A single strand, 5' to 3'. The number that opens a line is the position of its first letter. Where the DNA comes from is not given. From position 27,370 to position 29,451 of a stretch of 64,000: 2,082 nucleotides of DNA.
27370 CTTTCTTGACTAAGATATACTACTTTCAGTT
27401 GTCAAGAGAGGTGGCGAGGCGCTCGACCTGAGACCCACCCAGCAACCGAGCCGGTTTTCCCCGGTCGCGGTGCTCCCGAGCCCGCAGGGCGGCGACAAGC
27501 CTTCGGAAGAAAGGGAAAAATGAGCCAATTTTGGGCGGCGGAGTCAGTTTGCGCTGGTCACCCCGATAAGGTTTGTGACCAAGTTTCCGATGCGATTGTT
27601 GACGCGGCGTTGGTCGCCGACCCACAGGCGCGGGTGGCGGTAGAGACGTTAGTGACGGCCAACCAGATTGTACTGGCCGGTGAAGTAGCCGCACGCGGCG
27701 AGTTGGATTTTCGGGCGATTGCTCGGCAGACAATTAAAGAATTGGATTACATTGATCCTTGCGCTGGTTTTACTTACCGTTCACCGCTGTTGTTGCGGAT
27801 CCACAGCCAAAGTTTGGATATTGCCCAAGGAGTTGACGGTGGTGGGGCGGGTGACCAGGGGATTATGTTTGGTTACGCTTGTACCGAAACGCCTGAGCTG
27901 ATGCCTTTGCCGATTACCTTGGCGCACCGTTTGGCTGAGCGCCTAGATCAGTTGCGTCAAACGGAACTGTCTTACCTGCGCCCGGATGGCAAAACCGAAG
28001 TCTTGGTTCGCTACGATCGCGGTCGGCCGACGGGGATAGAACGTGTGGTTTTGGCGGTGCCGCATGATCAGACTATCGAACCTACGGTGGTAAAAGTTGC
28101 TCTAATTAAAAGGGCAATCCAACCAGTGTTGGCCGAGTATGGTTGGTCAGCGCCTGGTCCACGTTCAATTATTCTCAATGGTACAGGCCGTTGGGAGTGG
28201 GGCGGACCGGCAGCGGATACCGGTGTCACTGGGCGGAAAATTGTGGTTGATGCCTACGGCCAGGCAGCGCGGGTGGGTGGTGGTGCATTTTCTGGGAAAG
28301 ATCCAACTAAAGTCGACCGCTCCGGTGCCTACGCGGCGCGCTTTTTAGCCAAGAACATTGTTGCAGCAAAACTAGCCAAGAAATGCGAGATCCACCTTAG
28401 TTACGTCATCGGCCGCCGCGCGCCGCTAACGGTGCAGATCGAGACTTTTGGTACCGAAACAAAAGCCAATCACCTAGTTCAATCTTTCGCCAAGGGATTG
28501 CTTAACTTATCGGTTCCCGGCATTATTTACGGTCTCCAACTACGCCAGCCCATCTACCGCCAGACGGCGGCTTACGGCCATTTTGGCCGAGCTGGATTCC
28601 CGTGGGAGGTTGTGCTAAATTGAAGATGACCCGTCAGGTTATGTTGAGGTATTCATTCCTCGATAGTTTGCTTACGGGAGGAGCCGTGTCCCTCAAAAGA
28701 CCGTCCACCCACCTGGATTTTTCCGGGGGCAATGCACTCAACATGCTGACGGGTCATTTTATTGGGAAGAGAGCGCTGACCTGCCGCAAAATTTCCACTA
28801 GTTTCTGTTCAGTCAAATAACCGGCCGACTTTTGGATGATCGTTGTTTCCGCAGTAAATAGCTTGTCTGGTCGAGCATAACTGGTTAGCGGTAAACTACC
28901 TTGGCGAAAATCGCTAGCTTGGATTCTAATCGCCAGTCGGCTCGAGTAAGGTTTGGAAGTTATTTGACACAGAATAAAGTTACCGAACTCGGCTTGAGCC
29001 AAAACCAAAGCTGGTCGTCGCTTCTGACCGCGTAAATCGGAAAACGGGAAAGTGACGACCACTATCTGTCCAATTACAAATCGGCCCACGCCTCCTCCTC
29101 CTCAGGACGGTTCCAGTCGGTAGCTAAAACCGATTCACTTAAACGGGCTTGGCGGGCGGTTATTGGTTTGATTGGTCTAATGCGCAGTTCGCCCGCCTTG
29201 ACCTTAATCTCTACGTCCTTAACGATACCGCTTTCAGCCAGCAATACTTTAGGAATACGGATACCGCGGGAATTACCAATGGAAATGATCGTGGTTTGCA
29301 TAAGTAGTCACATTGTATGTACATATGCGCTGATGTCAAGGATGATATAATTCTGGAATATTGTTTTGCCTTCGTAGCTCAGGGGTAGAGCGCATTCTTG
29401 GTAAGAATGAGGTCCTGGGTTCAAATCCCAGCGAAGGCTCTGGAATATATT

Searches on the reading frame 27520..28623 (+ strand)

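Call 39: search_protein_families(library=pfam, proteins=[window:27520-28623:+], max_evalue=0.01)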
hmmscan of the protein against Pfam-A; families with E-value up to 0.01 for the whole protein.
window:27520-28623:+ (367 aa): 3 families
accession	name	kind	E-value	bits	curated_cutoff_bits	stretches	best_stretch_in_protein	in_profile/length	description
PF02773.21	S-AdoMet_synt_C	-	4.9e-57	192.2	25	1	228-363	2-137/138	S-adenosylmethionine synthetase, C-terminal domain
PF02772.21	S-AdoMet_synt_M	-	1.6e-34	119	29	1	109-224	3-119/120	S-adenosylmethionine synthetase, central domain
PF00438.25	S-AdoMet_synt_N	-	1.6e-29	102.8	33.1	1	4-98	3-98/99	S-adenosylmethionine synthetase, N-terminal domain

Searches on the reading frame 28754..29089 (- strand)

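Call 39: search_protein_families(library=pfam, proteins=[window:28754-29089:-], max_evalue=0.01)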
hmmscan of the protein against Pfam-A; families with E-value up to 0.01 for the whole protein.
window:28754-29089:- (111 aa): 1 family
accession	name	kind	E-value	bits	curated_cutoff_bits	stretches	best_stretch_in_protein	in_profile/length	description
PF02452.23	PemK_toxin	-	4.5e-10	40.1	23.1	1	7-107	3-108/109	PemK-like, MazF-like toxin of type II toxin-antitoxin system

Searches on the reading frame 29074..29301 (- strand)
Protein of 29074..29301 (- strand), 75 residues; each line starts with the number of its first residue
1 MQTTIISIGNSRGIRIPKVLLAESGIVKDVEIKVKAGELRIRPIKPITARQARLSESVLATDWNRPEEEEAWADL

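Call 39: search_protein_families(library=pfam, proteins=[window:29074-29301:-], max_evalue=0.01)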
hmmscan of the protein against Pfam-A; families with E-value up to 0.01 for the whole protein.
window:29074-29301:- (75 aa): 1 family
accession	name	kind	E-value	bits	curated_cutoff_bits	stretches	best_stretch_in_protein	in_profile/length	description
PF04014.23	MazE_antitoxin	-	0.0006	20.1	24.7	1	8-47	4-46/48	Antidote-toxin recognition MazE, bacterial antitoxin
